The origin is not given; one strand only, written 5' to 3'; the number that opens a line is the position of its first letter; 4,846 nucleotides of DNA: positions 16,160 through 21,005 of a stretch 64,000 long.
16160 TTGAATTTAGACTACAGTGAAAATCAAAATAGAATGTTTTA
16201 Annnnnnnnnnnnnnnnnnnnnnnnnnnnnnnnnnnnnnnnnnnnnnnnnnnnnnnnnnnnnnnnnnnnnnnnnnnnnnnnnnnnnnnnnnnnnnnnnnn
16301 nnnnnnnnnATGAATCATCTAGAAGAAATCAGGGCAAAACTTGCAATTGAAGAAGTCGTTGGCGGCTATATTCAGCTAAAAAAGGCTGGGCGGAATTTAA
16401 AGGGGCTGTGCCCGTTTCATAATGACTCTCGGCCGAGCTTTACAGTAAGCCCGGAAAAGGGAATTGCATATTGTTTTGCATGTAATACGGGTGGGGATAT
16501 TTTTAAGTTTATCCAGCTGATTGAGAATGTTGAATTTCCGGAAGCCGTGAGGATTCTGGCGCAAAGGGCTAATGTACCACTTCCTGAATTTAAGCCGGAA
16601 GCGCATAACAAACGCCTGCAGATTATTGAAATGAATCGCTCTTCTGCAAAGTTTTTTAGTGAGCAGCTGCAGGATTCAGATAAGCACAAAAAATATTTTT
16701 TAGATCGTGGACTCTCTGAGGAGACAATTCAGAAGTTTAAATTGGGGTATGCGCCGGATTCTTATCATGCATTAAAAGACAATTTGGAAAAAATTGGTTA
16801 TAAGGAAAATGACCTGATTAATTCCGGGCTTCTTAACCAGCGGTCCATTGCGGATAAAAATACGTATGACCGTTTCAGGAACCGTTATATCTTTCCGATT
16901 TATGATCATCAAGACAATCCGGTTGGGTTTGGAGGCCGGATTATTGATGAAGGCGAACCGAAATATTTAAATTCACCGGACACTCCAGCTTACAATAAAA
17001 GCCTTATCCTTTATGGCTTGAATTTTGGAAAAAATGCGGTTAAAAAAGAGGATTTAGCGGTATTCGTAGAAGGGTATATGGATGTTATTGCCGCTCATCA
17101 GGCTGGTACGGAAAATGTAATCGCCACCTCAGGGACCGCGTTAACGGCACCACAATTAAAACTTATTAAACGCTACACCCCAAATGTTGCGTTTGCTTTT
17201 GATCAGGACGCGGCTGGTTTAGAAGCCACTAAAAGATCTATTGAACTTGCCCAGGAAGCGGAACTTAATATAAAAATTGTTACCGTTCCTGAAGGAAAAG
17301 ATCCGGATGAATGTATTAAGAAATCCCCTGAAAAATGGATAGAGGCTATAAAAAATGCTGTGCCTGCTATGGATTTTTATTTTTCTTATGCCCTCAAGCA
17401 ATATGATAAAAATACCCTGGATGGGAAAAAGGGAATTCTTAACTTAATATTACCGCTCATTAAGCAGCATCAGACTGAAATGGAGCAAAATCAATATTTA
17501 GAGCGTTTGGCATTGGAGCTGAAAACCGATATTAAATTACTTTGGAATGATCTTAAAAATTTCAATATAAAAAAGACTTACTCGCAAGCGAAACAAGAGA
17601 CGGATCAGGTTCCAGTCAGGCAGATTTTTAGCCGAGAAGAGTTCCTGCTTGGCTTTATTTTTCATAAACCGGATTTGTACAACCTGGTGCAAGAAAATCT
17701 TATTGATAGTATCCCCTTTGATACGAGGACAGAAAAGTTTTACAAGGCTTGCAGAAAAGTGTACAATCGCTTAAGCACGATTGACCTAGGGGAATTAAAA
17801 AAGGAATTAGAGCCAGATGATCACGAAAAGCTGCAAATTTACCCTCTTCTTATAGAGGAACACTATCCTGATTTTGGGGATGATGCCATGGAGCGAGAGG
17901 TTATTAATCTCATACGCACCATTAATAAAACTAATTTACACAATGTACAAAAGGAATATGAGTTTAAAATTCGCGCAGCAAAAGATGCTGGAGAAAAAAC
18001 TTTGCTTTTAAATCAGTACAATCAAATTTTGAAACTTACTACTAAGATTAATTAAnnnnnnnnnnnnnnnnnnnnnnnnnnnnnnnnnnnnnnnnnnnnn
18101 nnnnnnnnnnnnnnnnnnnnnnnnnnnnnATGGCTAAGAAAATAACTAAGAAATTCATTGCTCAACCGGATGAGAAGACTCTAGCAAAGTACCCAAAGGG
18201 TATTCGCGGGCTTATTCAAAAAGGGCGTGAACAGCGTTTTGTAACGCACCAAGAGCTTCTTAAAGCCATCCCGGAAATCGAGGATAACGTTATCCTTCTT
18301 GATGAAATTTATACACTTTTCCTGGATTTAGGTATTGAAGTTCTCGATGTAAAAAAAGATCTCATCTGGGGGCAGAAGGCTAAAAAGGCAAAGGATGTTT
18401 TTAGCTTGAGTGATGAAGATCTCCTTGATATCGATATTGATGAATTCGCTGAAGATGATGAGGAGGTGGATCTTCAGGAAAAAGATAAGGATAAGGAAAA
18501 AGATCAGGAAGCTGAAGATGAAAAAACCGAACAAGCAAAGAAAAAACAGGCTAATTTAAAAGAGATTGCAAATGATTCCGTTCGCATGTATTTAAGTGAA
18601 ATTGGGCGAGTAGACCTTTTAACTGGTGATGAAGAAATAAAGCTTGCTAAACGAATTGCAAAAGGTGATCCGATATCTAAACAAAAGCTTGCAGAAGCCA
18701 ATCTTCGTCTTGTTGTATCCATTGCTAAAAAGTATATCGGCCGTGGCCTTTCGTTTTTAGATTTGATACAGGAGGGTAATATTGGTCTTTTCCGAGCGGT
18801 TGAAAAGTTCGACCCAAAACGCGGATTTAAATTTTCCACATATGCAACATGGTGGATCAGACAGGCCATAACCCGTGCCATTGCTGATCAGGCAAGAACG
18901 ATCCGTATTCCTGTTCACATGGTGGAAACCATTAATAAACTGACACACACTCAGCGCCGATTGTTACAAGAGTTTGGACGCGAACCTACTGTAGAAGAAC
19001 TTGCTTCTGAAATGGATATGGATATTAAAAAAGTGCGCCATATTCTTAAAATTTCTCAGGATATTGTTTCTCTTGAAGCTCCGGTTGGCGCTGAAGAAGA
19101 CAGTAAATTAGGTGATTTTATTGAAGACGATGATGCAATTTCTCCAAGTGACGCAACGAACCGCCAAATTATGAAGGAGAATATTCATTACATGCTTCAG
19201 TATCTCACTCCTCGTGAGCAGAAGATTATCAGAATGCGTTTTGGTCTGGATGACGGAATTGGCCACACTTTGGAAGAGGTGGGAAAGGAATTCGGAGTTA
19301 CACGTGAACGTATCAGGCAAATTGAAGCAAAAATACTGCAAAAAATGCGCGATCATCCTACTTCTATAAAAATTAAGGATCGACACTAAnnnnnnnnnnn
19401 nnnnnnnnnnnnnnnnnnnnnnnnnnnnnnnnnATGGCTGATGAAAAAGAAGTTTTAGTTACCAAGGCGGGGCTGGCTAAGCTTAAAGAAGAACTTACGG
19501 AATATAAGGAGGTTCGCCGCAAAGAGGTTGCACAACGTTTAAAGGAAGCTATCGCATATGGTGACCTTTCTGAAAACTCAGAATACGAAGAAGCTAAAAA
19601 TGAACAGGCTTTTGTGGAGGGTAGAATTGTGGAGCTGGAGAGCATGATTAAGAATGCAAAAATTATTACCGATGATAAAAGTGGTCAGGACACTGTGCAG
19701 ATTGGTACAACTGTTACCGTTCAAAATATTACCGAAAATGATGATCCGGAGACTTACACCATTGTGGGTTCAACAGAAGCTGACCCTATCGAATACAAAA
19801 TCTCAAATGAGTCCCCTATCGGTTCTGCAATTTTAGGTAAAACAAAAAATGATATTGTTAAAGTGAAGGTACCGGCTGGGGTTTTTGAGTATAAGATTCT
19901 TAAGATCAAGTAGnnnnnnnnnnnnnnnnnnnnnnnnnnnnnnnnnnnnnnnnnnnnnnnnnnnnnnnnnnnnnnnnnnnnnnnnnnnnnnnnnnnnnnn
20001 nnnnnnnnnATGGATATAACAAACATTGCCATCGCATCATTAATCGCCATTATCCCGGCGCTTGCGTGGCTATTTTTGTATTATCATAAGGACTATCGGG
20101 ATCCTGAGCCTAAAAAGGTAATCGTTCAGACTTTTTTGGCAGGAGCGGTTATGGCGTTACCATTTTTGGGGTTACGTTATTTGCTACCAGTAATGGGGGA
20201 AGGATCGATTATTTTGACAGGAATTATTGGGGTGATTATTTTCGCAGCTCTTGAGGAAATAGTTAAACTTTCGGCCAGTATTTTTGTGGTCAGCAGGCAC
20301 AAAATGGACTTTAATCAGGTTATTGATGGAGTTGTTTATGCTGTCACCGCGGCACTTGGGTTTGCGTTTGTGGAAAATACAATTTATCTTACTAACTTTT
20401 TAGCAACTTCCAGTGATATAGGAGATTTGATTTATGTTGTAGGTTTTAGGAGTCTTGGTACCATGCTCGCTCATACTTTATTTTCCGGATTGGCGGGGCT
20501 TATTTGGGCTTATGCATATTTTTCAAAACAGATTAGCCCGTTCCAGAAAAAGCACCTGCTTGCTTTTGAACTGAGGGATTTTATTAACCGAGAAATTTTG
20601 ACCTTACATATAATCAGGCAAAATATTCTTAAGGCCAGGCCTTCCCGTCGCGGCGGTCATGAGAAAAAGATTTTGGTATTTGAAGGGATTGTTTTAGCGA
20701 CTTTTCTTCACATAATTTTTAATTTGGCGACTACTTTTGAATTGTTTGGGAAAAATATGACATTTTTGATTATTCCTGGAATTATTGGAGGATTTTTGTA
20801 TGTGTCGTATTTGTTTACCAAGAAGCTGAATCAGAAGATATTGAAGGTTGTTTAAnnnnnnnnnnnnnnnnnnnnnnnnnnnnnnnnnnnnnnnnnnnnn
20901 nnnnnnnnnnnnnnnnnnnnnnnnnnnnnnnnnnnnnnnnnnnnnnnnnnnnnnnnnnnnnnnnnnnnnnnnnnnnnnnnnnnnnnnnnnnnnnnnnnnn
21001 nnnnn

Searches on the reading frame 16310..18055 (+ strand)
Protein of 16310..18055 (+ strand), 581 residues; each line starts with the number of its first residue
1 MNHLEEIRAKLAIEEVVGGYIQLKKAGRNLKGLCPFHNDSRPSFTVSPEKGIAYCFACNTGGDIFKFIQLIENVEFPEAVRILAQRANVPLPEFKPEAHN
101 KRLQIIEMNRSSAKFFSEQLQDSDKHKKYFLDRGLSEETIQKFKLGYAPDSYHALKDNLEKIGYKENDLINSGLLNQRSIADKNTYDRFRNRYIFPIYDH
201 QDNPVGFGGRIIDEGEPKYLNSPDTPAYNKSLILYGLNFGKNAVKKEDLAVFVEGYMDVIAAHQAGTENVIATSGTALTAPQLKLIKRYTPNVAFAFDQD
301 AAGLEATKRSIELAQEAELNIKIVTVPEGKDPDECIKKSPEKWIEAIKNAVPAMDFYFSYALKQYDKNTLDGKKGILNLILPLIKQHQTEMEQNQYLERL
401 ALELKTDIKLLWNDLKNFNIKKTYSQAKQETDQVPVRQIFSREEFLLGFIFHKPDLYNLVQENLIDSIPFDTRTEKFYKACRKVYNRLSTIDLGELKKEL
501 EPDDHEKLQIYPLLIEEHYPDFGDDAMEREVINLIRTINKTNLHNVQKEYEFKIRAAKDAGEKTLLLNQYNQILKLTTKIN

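Call 38: search_protein_families(library=pfam, proteins=[window:16310-18055:+], max_evalue=0.00001)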
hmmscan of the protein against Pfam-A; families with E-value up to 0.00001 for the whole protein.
window:16310-18055:+ (581 aa): 7 families
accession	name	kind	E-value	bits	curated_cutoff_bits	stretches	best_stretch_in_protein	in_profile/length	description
PF08275.17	DNAG_N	-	1.5e-37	129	26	1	115-238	1-125/128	DNA primase catalytic core, N-terminal domain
PF01807.25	Zn_ribbon_DnaG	-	6.5e-30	103.3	24.9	1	3-91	5-93/98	CHC2 zinc finger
PF13155.12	Toprim_2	-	3.2e-25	88.8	22.1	1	252-335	2-87/88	Toprim-like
PF13662.12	Toprim_4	-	2.8e-15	56.7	25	1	250-324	3-84/85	Toprim domain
PF01751.28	Toprim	-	1.1e-11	45.2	23.1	1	251-322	3-92/96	Toprim domain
PF10410.14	DnaB_bind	-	1.5e-10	41.6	20.6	1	354-405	1-52/56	DnaB-helicase binding domain of primase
PF13362.12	Toprim_3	-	2.9e-07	31.3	27.2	1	251-337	3-90/95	Toprim domain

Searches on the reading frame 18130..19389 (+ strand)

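Call 38: search_protein_families(library=pfam, proteins=[window:18130-19389:+], max_evalue=0.00001)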
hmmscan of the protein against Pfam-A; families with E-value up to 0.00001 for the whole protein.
window:18130-19389:+ (419 aa): 5 families
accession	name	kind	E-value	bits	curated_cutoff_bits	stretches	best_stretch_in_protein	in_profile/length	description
PF04539.22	Sigma70_r3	-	8.3e-28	96.8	25.3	1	266-342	1-77/78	Sigma-70 region 3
PF04542.20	Sigma70_r2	-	7.4e-25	87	24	1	187-257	1-71/71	Sigma-70 region 2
PF04545.22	Sigma70_r4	-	1.1e-18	66.9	24.1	1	356-407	2-49/50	Sigma-70, region 4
PF00140.25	Sigma70_r1_2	-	4.4e-16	59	22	1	149-181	1-33/34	Sigma-70 factor, region 1.2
PF03979.19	Sigma70_r1_1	-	1.7e-08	34.8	22.5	1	24-77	6-59/81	Sigma-70 factor, region 1.1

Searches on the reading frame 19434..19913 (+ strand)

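Call 38: search_protein_families(library=pfam, proteins=[window:19434-19913:+], max_evalue=0.00001)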
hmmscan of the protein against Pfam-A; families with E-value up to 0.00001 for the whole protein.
window:19434-19913:+ (159 aa): 2 families
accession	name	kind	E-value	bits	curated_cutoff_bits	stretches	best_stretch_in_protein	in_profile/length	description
PF03449.20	GreA_GreB_N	-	2.8e-27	95.2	24.5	1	8-77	2-71/71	Transcription elongation factor, N-terminal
PF01272.25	GreA_GreB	-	2e-24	85.8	26.9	1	85-159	3-76/77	Transcription elongation factor, GreA/GreB, C-term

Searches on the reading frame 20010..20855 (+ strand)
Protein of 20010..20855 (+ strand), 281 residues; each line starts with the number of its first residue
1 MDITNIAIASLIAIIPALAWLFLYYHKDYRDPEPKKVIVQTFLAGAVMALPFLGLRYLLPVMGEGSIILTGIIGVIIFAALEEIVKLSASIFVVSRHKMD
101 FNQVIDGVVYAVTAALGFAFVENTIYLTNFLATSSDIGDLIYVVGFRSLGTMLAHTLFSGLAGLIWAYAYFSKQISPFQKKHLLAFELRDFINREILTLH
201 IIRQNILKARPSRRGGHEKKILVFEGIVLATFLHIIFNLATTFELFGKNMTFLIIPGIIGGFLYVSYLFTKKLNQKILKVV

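Call 38: search_protein_families(library=pfam, proteins=[window:20010-20855:+], max_evalue=0.00001)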
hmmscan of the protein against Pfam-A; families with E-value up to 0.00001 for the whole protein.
window:20010-20855:+ (281 aa): 1 family
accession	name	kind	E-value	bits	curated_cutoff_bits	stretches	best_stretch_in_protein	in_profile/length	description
PF13367.11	PrsW-protease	-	8.9e-29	100.9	23.5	1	33-174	1-148/196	PrsW family intramembrane metalloprotease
